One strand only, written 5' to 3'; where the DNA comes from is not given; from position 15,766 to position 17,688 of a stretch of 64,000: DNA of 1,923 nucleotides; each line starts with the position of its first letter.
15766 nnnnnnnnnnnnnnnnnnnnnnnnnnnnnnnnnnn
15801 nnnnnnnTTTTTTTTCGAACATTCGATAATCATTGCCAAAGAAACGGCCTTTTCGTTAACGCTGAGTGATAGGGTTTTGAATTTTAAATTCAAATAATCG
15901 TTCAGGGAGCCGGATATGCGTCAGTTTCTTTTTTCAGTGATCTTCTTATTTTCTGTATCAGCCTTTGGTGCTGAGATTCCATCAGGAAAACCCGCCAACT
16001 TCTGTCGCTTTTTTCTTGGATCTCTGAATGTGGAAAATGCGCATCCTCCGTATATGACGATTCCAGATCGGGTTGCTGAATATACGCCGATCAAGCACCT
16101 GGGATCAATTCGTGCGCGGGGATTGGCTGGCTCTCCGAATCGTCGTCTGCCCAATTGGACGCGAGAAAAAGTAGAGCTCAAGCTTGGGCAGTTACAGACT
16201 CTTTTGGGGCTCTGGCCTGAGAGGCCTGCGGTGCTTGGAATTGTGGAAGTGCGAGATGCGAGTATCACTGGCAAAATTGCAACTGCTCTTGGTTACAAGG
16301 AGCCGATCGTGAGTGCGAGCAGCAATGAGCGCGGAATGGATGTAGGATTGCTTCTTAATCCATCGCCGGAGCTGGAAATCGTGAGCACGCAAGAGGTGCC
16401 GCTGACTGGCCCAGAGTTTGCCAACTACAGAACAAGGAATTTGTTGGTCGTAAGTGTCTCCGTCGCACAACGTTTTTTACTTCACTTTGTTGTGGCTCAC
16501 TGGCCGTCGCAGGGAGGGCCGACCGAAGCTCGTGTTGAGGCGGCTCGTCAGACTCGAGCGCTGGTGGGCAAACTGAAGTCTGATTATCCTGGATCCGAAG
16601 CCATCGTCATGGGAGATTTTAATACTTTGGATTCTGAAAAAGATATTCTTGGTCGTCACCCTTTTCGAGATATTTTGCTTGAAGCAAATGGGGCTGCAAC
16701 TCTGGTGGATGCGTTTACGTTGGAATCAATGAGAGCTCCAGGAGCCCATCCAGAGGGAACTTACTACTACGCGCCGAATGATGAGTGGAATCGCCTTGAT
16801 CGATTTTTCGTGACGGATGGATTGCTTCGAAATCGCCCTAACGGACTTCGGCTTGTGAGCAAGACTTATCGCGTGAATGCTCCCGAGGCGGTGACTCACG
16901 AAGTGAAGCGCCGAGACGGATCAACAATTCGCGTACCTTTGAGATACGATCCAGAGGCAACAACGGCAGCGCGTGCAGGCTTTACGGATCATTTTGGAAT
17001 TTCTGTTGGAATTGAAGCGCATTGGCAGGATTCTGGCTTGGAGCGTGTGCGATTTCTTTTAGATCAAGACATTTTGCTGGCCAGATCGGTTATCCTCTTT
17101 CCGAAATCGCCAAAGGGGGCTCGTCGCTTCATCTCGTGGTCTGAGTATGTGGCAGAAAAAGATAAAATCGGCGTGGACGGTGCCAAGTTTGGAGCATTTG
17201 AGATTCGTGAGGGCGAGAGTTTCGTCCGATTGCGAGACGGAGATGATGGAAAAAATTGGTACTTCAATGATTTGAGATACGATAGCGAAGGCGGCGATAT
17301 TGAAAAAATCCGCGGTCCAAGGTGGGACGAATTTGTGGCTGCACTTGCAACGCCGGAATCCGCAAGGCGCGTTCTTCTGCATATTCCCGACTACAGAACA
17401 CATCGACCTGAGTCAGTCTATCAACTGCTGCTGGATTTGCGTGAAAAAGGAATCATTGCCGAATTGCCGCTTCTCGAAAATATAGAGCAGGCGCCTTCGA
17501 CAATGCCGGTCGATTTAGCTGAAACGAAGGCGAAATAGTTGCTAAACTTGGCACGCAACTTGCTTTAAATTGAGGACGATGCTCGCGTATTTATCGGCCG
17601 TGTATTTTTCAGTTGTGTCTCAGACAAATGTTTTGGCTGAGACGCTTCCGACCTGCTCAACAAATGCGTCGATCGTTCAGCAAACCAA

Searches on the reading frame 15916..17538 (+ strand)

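Call 4: search_protein_families(library=pfam, proteins=[window:15916-17538:+], max_evalue=0.1)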
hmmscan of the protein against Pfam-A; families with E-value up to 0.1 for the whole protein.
window:15916-17538:+ (540 aa): 2 families
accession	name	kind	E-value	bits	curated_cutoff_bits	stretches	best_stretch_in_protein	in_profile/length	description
PF19580.5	Exo_endo_phos_3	-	1.4e-24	87.2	27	1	80-366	31-309/311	Endonuclease/Exonuclease/phosphatase family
PF03372.29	Exo_endo_phos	-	1.3e-07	32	24.5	1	103-306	30-209/225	Endonuclease/Exonuclease/phosphatase family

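Call 6: search_protein_families(library=ncbifam, proteins=[window:15916-17538:+], max_evalue=0.1)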
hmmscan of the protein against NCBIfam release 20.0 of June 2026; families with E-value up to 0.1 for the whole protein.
window:15916-17538:+ (540 aa): 1 family
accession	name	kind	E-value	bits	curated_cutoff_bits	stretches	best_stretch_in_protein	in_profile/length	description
NF033681.1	ExeM_NucH_DNase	subfamily_domain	0.033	13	300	1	199-305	409-496/546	ExeM/NucH family extracellular endonuclease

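Call 7: search_protein_families(library=padloc, proteins=[window:15916-17538:+], max_evalue=0.1)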
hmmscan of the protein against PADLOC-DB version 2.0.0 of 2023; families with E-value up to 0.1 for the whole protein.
window:15916-17538:+ (540 aa): 0 families
